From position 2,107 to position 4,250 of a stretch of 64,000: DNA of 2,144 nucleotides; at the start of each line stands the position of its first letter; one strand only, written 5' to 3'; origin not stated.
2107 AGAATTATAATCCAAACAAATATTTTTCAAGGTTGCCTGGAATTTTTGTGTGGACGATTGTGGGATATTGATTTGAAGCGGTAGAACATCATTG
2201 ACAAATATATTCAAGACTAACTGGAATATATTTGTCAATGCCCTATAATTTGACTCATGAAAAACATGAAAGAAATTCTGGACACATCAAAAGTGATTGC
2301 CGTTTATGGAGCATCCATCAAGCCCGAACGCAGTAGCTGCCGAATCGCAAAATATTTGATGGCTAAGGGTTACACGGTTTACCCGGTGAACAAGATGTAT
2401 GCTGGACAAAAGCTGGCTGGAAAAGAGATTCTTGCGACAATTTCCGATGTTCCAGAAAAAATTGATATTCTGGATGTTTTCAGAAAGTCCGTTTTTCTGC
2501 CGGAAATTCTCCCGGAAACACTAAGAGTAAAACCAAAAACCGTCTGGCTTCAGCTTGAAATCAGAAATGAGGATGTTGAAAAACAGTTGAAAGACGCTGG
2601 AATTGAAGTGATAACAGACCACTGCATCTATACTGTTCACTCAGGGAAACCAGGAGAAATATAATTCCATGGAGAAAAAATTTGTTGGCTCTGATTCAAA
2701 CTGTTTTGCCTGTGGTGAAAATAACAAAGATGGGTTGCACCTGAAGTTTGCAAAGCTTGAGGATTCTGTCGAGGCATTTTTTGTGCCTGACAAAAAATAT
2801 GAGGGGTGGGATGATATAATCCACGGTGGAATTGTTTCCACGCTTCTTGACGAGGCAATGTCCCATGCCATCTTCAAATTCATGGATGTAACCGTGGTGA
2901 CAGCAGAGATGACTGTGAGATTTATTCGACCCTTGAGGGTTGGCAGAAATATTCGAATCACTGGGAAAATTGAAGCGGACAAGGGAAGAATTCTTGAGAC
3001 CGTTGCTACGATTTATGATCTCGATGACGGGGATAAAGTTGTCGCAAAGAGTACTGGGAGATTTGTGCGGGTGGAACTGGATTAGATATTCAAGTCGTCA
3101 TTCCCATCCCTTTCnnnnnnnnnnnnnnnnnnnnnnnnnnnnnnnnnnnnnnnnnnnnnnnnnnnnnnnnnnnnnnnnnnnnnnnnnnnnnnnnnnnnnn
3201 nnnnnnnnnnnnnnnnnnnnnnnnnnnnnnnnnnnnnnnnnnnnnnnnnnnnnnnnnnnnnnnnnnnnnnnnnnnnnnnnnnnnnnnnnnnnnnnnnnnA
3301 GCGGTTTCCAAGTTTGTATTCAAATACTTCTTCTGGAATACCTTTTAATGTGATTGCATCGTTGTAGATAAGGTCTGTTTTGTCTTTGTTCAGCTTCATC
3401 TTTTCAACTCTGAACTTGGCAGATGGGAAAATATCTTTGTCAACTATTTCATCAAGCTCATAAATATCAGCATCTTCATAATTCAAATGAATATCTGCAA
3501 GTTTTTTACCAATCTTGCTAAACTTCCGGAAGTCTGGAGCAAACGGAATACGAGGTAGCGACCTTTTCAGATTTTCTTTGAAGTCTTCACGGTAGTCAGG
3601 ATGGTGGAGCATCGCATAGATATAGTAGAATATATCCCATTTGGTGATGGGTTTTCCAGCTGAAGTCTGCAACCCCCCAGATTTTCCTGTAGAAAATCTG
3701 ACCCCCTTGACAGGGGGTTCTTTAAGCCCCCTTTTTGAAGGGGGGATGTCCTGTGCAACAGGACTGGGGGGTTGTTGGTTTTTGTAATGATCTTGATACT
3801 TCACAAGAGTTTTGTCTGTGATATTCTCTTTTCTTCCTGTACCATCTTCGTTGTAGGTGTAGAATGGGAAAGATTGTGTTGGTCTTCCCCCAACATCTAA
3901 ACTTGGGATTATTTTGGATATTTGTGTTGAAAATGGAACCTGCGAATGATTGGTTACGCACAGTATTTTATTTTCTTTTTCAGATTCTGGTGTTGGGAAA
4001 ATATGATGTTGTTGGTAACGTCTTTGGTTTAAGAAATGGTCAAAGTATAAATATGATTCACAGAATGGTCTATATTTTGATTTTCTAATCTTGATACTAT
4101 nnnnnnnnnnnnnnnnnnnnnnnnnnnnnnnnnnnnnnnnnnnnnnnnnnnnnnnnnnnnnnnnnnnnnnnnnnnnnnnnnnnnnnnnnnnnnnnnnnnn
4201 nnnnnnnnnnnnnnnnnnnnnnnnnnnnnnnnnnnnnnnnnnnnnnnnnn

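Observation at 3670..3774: A 105-bp palindromic element inserted exactly in frame in the restriction-modification gene (RPE-like behaviour)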

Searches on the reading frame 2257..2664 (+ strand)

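Call 80: search_protein_families(library=pfam, proteins=[window:2257-2664:+], max_evalue=0.0001)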
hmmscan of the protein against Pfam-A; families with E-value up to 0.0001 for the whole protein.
window:2257-2664:+ (135 aa): 1 family
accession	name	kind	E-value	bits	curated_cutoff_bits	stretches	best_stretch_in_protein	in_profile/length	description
PF13380.12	CoA_binding_2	-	2.7e-30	105.6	22.8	1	12-128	1-115/116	CoA binding domain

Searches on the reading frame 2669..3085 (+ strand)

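Call 80: search_protein_families(library=pfam, proteins=[window:2669-3085:+], max_evalue=0.0001)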
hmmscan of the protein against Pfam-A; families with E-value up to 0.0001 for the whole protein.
window:2669-3085:+ (138 aa): 1 family
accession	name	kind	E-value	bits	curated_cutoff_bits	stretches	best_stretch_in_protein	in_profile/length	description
PF03061.28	4HBT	-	4.9e-12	46.4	20.6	1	50-121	3-76/79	Thioesterase superfamily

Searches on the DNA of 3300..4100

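Call 62: search_rna_families(source=window, start=3300, end=4100, threshold=evalue, max_evalue=1)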
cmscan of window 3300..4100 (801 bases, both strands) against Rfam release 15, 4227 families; matches with E-value up to 1: 2.
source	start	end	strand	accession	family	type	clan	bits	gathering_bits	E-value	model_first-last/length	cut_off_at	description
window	3709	3807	-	RF00082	SraG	Gene; sRNA;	-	26.1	50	0.033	1-177/177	no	SraG RNA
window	3676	3754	+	RF02837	anti-hemB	Gene; sRNA;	-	21.6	49.5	0.015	1-81/81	no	Burkholderia RNA 7 (anti-hemB)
